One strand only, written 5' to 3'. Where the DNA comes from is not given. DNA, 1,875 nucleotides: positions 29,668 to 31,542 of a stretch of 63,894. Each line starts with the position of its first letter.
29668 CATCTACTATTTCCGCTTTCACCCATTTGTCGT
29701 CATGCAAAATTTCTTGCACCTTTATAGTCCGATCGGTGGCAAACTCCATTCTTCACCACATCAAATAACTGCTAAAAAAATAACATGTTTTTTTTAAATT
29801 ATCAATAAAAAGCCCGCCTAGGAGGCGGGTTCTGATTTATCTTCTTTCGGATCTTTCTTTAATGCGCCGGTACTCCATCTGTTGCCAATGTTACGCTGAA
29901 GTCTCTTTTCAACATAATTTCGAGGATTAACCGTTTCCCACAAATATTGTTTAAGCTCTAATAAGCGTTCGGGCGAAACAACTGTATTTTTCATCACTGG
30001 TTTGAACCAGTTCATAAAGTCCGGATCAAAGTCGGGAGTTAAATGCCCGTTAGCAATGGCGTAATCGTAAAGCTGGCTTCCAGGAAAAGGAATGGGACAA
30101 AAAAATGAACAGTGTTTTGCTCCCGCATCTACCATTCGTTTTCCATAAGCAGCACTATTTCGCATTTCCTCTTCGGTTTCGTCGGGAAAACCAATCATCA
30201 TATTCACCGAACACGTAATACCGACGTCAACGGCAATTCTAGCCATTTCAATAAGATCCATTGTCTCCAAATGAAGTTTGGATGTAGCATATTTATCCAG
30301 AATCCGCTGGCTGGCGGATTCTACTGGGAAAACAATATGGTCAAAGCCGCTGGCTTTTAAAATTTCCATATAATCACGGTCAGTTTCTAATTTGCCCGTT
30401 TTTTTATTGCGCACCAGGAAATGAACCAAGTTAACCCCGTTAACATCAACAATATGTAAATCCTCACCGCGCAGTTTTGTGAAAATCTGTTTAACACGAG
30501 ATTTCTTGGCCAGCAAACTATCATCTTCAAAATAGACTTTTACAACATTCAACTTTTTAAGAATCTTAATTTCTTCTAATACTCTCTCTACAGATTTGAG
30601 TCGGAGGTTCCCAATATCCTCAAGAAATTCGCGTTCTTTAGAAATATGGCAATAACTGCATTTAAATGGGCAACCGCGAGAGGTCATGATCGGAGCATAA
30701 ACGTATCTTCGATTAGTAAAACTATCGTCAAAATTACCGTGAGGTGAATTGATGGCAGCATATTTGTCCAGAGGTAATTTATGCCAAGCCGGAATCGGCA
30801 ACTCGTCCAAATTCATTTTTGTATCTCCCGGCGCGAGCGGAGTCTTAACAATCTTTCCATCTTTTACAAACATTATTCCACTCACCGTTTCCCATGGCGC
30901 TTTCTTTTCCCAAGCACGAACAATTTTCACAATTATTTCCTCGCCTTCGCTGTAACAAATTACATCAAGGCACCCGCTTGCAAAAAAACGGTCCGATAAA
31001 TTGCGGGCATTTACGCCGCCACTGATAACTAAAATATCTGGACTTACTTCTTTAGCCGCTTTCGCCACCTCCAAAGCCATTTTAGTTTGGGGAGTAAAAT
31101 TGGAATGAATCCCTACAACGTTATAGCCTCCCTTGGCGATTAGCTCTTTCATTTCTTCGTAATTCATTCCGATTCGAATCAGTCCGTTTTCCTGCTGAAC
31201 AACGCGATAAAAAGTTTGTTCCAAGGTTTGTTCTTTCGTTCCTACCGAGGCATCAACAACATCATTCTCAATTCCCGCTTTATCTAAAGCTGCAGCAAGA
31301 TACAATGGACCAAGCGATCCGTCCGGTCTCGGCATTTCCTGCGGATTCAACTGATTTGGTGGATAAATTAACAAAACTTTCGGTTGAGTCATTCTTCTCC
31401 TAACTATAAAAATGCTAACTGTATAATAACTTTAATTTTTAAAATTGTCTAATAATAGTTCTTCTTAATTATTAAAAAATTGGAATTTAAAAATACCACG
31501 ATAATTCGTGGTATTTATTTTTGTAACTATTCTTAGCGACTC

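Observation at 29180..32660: B12-radical SAM enzyme bracketed by three Nudix modules, one catalytically degenerate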

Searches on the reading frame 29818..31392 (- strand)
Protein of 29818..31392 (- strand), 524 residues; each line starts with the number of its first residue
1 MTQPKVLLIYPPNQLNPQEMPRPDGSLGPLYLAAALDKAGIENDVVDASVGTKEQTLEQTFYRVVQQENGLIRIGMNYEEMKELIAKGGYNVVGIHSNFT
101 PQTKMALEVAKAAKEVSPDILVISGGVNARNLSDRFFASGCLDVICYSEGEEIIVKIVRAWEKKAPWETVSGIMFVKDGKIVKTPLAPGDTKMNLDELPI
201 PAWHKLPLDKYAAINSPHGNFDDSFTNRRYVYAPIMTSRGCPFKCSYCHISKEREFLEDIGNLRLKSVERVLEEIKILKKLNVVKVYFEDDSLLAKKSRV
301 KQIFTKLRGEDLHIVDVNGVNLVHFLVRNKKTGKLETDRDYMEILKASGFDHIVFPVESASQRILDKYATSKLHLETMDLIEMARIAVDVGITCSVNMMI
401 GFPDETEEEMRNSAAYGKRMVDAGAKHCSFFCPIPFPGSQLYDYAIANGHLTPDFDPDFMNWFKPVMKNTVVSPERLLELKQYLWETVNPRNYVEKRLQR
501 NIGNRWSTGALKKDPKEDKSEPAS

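Call 3: search_protein_families(library=pfam, proteins=[window:29818-31392:-], max_evalue=0.01)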
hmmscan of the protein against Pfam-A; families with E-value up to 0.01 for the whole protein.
window:29818-31392:- (524 aa): 3 families
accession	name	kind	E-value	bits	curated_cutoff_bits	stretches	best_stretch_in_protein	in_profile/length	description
PF04055.27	Radical_SAM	-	9.9e-19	68.6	29.5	1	237-414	3-163/166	Radical SAM superfamily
PF02310.24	B12-binding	-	1.6e-09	38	32.1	1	27-156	15-119/121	B12 binding domain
PF22882.2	GT-D-like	-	6.1e-05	22.9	27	1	34-135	93-191/210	GT-D fold-like domain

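Call 4: search_protein_families(library=ncbifam, proteins=[window:29818-31392:-], max_evalue=0.01)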
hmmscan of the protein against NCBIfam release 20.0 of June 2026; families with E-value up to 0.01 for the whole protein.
window:29818-31392:- (524 aa): 29 families (the best 25 are shown)
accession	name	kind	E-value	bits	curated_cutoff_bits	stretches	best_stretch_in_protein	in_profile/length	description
NF038361.1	rSAM_Sden_1168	equivalog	1.7e-41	142.4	575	1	3-489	62-516/560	Sden_1168 family B12-binding radical SAM P-methyltransferase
TIGR03471.1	HpnJ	equivalog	2.8e-28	99.1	577.6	1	89-454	68-396/472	hopanoid biosynthesis associated radical SAM protein HpnJ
TIGR02026.1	BchE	equivalog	6.9e-28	97.7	481.35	1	78-479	52-418/497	magnesium-protoporphyrin IX monomethyl ester anaerobic oxidative cyclase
TIGR04013.1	B12_SAM_MJ_1487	hypoth_equivalog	8.1e-23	80.9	251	2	84-284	37-198/382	TIGR04013 family B12-binding domain/radical SAM domain-containing protein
TIGR04479.1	bcpD_PhpK_rSAM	subfamily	3.1e-22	78.6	600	1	79-414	100-403/504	PhpK family radical SAM P-methyltransferase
NF050148.1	rSAM_ApyD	equivalog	1e-19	70.4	750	1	78-423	63-369/645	RiPP biosynthesis radical SAM protein ApyD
TIGR03975.1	rSAM_ocin_1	subfamily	8.3e-19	67.5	281.85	1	79-411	118-421/606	RiPP maturation radical SAM C-methyltransferase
TIGR04190.1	B12_SAM_Ta0216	equivalog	2.4e-17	62.8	500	1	92-443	82-424/554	TIGR04190 family B12-binding domain/radical SAM domain protein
NF033712.0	B12_rSAM_KedN5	subfamily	3.8e-15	55.1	700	1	84-289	57-247/624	KedN5 family methylcobalamin-dependent radical SAM C-methyltransferase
TIGR04014.1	B12_SAM_MJ_0865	equivalog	6.5e-14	51.6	360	1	134-414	82-330/434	methyl-coenzyme M reductase glutamine C-methyltransferase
TIGR04072.2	rSAM_ladder_B12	equivalog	7.1e-14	51.3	360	1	233-453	181-380/443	lipid biosynthesis B12-binding/radical SAM protein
TIGR04367.1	HpnR_B12_rSAM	equivalog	6e-12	44.8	650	1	81-409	52-341/490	hopanoid C-3 methylase HpnR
NF045585.1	rSAM_slr0320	equivalog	1.1e-11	44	775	1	210-462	214-455/511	photosystem II high light acclimation radical SAM protein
TIGR04385.1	B12_rSAM_cofa1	equivalog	2.3e-11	43.6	450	1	114-468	94-417/438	B12 lower ligand biosynthesis radical SAM protein BzaD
TIGR04295.1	B12_rSAM_oligo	hypoth_equivalog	4e-11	42.2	400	1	138-304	120-266/422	TIGR04295 family B12-binding domain-containing radical SAM protein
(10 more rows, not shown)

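Call 12: find_homologous_proteins(query=window:29818-31392:-, max_evalue=1e-10)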
Query window:29818-31392:- (524 aa): 1012 proteins with E <= 1e-10 among 8000 candidates; the best 120 are listed.
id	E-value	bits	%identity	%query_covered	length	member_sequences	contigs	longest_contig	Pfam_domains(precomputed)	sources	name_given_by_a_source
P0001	0.0e+0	1206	100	100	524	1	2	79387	PF04055.28,PF02310.25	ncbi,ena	ncbi:MAG: radical SAM protein [Patescibacteria group bacterium]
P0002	5.1e-283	957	80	98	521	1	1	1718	PF04055.28,PF02310.25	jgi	jgi:radical SAM superfamily enzyme YgiQ (UPF0313 family)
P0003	8.0e-250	848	72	97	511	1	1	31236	PF04055.28,PF02310.25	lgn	-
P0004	4.9e-244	829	71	97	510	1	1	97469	PF04055.28,PF02310.25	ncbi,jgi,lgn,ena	-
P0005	4.3e-238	809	70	97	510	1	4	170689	PF04055.28,PF02310.25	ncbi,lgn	-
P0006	3.7e-237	806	69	97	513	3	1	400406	PF04055.28,PF02310.25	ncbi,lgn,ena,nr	ncbi:MAG: radical SAM domain-containing protein [Parcubacteria group bacterium Gr01-1014_3]|nr:MAG: 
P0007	9.7e-234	795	67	97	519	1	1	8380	PF04055.28,PF02310.25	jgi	jgi:anaerobic magnesium-protoporphyrin IX monomethyl ester cyclase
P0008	1.4e-215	735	63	96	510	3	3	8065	PF04055.28,PF02310.25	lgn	-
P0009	1.5e-215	735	63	97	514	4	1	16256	PF04055.28,PF02310.25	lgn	-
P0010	1.4e-208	712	61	98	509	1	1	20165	PF04055.28,PF02310.25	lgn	-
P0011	1.5e-206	705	61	97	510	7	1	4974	PF04055.28,PF02310.25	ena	-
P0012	7.9e-204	696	61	97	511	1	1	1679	PF04055.28,PF02310.25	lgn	-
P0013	5.2e-203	693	59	97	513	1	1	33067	PF04055.28,PF02310.25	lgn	-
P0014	4.0e-201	687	59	96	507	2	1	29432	PF04055.28,PF02310.25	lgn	-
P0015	6.1e-201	687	59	96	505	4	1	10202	PF04055.28,PF02310.25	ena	-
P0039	3.6e-192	658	58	96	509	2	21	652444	PF04055.28,PF02310.25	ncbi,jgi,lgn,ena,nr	ncbi:MAG: hypothetical protein A2W61_08300 [Deltaproteobacteria bacterium RIFCSPLOWO2_01_44_7]|nr:MA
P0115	5.1e-179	614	56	96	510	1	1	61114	PF04055.28,PF02310.25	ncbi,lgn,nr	ncbi:B12-binding domain-containing radical SAM protein [Candidatus Peregrinibacteria bacterium]|nr:B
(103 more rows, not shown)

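Call 13: find_encoding_contigs(protein=P0006, flank=8000, max_places=2)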
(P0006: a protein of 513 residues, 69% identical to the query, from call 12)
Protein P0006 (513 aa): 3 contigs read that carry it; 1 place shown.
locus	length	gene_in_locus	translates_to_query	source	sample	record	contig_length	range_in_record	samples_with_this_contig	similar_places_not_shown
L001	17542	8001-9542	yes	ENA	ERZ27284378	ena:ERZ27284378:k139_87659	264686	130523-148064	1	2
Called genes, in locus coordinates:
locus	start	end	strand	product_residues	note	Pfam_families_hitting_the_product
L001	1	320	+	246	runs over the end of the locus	PF00106:adh_short, PF01370:Epimerase (weak), PF13561:adh_short_C2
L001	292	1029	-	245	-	PF02348:CTP_transf_3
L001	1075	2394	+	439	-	PF04464:Glyphos_transf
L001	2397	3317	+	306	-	PF01522:Polysacc_deac_1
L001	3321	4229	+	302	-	PF00535:Glycos_transf_2, PF13641:Glyco_tranf_2_3 (weak)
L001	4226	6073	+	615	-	-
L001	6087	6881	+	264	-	PF13489:Methyltransf_23, PF08241:Methyltransf_11, PF08242:Methyltransf_12 (faint), PF01209:Ubie_methyltran (faint), PF13649:Methyltransf_25, PF13847:Methyltransf_31 (weak)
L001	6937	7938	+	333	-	PF00288:GHMP_kinases_N (weak), PF08544:GHMP_kinases_C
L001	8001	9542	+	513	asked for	PF02310:B12-binding, PF04055:Radical_SAM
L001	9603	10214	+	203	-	PF00293:NUDIX (weak)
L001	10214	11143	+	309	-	PF00106:adh_short (weak), PF01073:3Beta_HSD, PF01370:Epimerase, PF02719:Polysacc_synt_2, PF04321:RmlD_sub_bind, PF07993:NAD_binding_4, PF13460:NAD_binding_10, PF16363:GDP_Man_Dehyd, +1 more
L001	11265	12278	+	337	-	PF01408:GFO_IDH_MocA, PF02629:CoA_binding (faint), PF03447:NAD_binding_3, PF22725:GFO_IDH_MocA_C3, PF02894:GFO_IDH_MocA_C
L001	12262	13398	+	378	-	PF05368:NmrA, PF01073:3Beta_HSD, PF01370:Epimerase, PF07993:NAD_binding_4, PF13460:NAD_binding_10, PF16363:GDP_Man_Dehyd, PF01370:Epimerase, PF16363:GDP_Man_Dehyd, +3 more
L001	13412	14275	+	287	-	PF23441:SDR (weak), PF00106:adh_short, PF01370:Epimerase (weak), PF08659:KR (weak), PF13561:adh_short_C2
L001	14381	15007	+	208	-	PF13580:SIS_2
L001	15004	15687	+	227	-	PF00923:TAL_FSA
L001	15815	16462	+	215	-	PF00483:NTP_transferase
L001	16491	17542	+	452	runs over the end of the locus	PF04464:Glyphos_transf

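Call 14: find_encoding_contigs(protein=P0039, flank=8000, max_places=2)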
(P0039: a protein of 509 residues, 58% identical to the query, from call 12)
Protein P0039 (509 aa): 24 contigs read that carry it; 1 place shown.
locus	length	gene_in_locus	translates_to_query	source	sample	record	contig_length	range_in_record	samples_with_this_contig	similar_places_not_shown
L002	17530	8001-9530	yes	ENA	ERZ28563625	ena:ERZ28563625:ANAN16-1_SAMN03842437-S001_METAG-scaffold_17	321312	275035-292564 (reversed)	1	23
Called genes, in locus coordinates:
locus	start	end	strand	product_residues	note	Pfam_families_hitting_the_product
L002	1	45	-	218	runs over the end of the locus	PF13489:Methyltransf_23, PF08241:Methyltransf_11, PF08242:Methyltransf_12 (weak), PF13649:Methyltransf_25, PF13847:Methyltransf_31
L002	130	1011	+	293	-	PF01075:Glyco_transf_9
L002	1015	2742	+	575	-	PF02310:B12-binding, PF04055:Radical_SAM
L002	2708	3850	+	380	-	PF13439:Glyco_transf_4, PF13579:Glyco_trans_4_4 (faint), PF00534:Glycos_transf_1, PF13692:Glyco_trans_1_4, PF13524:Glyco_trans_1_2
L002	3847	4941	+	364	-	PF13692:Glyco_trans_1_4, PF00534:Glycos_transf_1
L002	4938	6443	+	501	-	PF13231:PMT_2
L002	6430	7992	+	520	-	-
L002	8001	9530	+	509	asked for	PF02310:B12-binding, PF04055:Radical_SAM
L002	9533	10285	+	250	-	PF00535:Glycos_transf_2, PF10111:Glyco_tranf_2_2 (weak)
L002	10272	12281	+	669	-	PF01408:GFO_IDH_MocA, PF01266:DAO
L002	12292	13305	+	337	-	PF00288:GHMP_kinases_N, PF08544:GHMP_kinases_C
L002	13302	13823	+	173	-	PF00702:Hydrolase, PF13419:HAD_2, PF13242:Hydrolase_like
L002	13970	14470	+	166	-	PF01047:MarR (weak), PF12802:MarR_2 (weak), PF13412:HTH_24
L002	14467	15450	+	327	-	PF01073:3Beta_HSD, PF01370:Epimerase, PF02719:Polysacc_synt_2, PF04321:RmlD_sub_bind, PF05368:NmrA (weak), PF07993:NAD_binding_4, PF13460:NAD_binding_10, PF16363:GDP_Man_Dehyd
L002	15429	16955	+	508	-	PF01467:CTP_transf_like, PF00294:PfkB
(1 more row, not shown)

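Call 15: find_encoding_contigs(protein=P0115, flank=8000, max_places=2)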
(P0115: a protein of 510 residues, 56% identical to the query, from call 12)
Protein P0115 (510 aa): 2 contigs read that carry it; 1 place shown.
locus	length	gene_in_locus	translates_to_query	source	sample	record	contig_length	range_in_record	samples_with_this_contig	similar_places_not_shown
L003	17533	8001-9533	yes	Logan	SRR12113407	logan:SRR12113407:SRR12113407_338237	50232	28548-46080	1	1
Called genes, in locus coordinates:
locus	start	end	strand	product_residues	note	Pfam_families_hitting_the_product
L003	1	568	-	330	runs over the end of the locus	PF01073:3Beta_HSD, PF01370:Epimerase, PF02719:Polysacc_synt_2 (weak), PF04321:RmlD_sub_bind, PF07993:NAD_binding_4, PF08659:KR (faint), PF16363:GDP_Man_Dehyd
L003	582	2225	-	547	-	PF00984:UDPG_MGDP_dh, PF01209:Ubie_methyltran, PF05891:Methyltransf_PK (weak), PF13489:Methyltransf_23, PF13847:Methyltransf_31, PF08241:Methyltransf_11, PF08242:Methyltransf_12, PF13649:Methyltransf_25, +1 more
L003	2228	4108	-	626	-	-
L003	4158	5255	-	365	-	PF01266:DAO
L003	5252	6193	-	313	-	PF01408:GFO_IDH_MocA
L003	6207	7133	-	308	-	PF00535:Glycos_transf_2, PF10111:Glyco_tranf_2_2 (weak)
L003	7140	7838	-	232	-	PF00483:NTP_transferase, PF01128:IspD (faint), PF12804:NTP_transf_3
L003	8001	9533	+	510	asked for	PF02310:B12-binding, PF04055:Radical_SAM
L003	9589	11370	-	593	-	-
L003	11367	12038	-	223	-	PF01209:Ubie_methyltran, PF07021:MetW, PF13489:Methyltransf_23, PF13847:Methyltransf_31, PF08241:Methyltransf_11, PF08242:Methyltransf_12, PF13649:Methyltransf_25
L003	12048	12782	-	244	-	PF00923:TAL_FSA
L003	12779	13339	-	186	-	PF00702:Hydrolase, PF13419:HAD_2, PF13242:Hydrolase_like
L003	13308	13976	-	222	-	PF13580:SIS_2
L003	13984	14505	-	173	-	PF00156:Pribosyltran, PF14681:UPRTase (weak)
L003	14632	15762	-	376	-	PF00106:adh_short (weak), PF01073:3Beta_HSD, PF01370:Epimerase, PF05368:NmrA, PF07993:NAD_binding_4, PF16363:GDP_Man_Dehyd, PF13460:NAD_binding_10, PF16363:GDP_Man_Dehyd, +2 more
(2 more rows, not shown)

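Call 18: find_related_loci(query=A1, collection=genome_contigs, flank=10000)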
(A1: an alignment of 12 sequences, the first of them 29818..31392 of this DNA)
Query A1 (524 aa) in genome_contigs; peptide patterns used: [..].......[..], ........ (x = any residue, [..] = any of these).
146 stretches matched a pattern; 125 encode a relative of the query (tblastn E <= 1e-3); the best 80 are kept; 80 distinct loci.
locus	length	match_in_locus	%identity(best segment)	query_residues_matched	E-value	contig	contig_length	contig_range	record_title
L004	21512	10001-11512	70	1-507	0e+0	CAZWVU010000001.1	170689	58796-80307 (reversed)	MAG TPA_asm: uncultured Candidatus Saccharibacteria bacterium isolate SRP193066_co2_100 genome assembly, contig: NODE_18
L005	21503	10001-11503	63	5-508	0e+0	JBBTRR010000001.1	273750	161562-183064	MAG: Patescibacteria group bacterium isolate H52-bin035_1 H52_bin035_1_000000000001, whole genome shotgun sequence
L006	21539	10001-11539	58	1-513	0e+0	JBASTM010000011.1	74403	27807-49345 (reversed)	MAG: Minisyncoccia bacterium isolate MFD03232_ilm_asm_bin42 k127_277866, whole genome shotgun sequence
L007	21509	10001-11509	58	3-507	0e+0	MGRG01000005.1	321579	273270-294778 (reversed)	MAG: Deltaproteobacteria bacterium RIFCSPHIGHO2_01_FULL_43_49 rifcsphigho2_01_scaffold_20, whole genome shotgun sequence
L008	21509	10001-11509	59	3-509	0e+0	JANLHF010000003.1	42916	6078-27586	MAG: Patescibacteria group bacterium isolate P6-10 k99_336809, whole genome shotgun sequence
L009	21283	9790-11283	59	5-506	0e+0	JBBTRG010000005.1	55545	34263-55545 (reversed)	MAG: Patescibacteria group bacterium isolate H32-bin003 H32_bin003_000000000005, whole genome shotgun sequence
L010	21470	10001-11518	58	5-513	0e+0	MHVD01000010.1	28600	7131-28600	MAG: Candidatus Zambryskibacteria bacterium RIFCSPHIGHO2_01_FULL_43_25 rifcsphigho2_01_scaffold_3124, whole genome shotg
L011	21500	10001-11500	58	5-506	0e+0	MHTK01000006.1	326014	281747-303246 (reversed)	MAG: Candidatus Vogelbacteria bacterium RIFOXYD1_FULL_46_19 rifoxyd1_full_scaffold_21, whole genome shotgun sequence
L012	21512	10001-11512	58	1-506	0e+0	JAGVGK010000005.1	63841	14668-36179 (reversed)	MAG: Candidatus Paceibacterota bacterium isolate DeMMO2_19 c_000000074262, whole genome shotgun sequence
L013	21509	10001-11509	57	3-505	0e+0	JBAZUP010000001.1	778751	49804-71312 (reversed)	MAG: Patescibacteria group bacterium isolate SO_2017_GW1_231 NODE_45_length_778751_cov_3.412568_OW334_2017, whole genome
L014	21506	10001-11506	58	3-505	0e+0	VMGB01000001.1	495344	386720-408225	MAG: Parcubacteria group bacterium Gr01-1014_13 G01um101413_scaffold_2, whole genome shotgun sequence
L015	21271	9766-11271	58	1-506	0e+0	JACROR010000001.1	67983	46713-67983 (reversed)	MAG: Candidatus Niyogibacteria bacterium isolate NC_groundwater_1966_Pr3_S-0.2um_45_3 scaffold_67748, whole genome shotg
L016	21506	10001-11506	58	1-505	0e+0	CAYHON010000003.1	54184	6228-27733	MAG TPA_asm: uncultured Candidatus Saccharibacteria bacterium isolate ERP119705_co14_178 genome assembly, contig: NODE_3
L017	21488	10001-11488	59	3-499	0e+0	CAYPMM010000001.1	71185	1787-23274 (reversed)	MAG TPA_asm: uncultured Candidatus Saccharibacteria bacterium isolate binchicken_co38_445 genome assembly, contig: NODE_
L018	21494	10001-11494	56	3-502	0e+0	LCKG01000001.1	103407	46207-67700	MAG: Parcubacteria group bacterium GW2011_GWC1_45_13 UW93_C0001, whole genome shotgun sequence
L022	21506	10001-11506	69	4-508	0e+0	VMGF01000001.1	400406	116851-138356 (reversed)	MAG: Parcubacteria group bacterium Gr01-1014_3 G01um10143_scaffold_4, whole genome shotgun sequence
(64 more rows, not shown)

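Call 28: search_solved_structures(query=window:29818-31392:-, max_evalue=0.01)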
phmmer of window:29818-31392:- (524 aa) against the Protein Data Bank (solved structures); distinct sequences matched with E-value up to 0.01: 3.
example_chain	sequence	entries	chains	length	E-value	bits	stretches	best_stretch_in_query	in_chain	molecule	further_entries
9n1b_A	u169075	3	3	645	3.5e-06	29.1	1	122-250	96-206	Radical SAM protein | Radical SAM enzyme CysS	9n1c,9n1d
7kdx_A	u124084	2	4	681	0.00011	24.2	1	105-276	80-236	Methyltransferase TokK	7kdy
9ccb_A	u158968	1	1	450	0.00027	22.9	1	225-443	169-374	Radical SAM core domain-containing protein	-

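Call 40: find_encoding_contigs(protein=P0003, flank=10000, max_places=1)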
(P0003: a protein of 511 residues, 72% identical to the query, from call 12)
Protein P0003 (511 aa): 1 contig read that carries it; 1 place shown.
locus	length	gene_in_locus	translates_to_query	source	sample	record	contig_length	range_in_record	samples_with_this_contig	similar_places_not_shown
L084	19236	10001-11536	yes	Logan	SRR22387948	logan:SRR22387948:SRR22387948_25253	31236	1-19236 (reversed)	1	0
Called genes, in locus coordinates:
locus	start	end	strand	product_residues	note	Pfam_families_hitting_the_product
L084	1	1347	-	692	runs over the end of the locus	PF02310:B12-binding (weak), PF04055:Radical_SAM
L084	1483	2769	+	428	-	PF04055:Radical_SAM, PF13186:SPASM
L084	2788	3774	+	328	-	PF01408:GFO_IDH_MocA, PF02894:GFO_IDH_MocA_C, PF22725:GFO_IDH_MocA_C3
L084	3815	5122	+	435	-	-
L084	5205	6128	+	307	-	PF00535:Glycos_transf_2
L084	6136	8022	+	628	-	-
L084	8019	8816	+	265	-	PF13489:Methyltransf_23, PF05148:Methyltransf_8, PF01209:Ubie_methyltran (weak), PF08241:Methyltransf_11, PF13649:Methyltransf_25 (weak), PF13847:Methyltransf_31 (weak)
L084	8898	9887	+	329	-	PF00288:GHMP_kinases_N, PF08544:GHMP_kinases_C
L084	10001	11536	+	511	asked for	PF02310:B12-binding, PF04055:Radical_SAM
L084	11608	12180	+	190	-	PF00293:NUDIX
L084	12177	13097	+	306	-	PF01073:3Beta_HSD, PF01370:Epimerase, PF02719:Polysacc_synt_2, PF04321:RmlD_sub_bind, PF05368:NmrA (weak), PF16363:GDP_Man_Dehyd, PF13460:NAD_binding_10 (weak), PF07993:NAD_binding_4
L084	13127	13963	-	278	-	PF00483:NTP_transferase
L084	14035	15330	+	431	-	PF03721:UDPG_MGDP_dh_N, PF00984:UDPG_MGDP_dh, PF03720:UDPG_MGDP_dh_C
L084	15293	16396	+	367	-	PF01408:GFO_IDH_MocA, PF02894:GFO_IDH_MocA_C, PF22725:GFO_IDH_MocA_C3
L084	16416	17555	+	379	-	PF05368:NmrA, PF01073:3Beta_HSD, PF01370:Epimerase, PF02719:Polysacc_synt_2 (weak), PF07993:NAD_binding_4, PF16363:GDP_Man_Dehyd, PF01370:Epimerase, PF16363:GDP_Man_Dehyd, +2 more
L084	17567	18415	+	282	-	PF00106:adh_short, PF08659:KR, PF23441:SDR, PF13561:adh_short_C2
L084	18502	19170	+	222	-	PF13580:SIS_2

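Call 41: find_encoding_contigs(protein=P0004, flank=10000, max_places=1)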
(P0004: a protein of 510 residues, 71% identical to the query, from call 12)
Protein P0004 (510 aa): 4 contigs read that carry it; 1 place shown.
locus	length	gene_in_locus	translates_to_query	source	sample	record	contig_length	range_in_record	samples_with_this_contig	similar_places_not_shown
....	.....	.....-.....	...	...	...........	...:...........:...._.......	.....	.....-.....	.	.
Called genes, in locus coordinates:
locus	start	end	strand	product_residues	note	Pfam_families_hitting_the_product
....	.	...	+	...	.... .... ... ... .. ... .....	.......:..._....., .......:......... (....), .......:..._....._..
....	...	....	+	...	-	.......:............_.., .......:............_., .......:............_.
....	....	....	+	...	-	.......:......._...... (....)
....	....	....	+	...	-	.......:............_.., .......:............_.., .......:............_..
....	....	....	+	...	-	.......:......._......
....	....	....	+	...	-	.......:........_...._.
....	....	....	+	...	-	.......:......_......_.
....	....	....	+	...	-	-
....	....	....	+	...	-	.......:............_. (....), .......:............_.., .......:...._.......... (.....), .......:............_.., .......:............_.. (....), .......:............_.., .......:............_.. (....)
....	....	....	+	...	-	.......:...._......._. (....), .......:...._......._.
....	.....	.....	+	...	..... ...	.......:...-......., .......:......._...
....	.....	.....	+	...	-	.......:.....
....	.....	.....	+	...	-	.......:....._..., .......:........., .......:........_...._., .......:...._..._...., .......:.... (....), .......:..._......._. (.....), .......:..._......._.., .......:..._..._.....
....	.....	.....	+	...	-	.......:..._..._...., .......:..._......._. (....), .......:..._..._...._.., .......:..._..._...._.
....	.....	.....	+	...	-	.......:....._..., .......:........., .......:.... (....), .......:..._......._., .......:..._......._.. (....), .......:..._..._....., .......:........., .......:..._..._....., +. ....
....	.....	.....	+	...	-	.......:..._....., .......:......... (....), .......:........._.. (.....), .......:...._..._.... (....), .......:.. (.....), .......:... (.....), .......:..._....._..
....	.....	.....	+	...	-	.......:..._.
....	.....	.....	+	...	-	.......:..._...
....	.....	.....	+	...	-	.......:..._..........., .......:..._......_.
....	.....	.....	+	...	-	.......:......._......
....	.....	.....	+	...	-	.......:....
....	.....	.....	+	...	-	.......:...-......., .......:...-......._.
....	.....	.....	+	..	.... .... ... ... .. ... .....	-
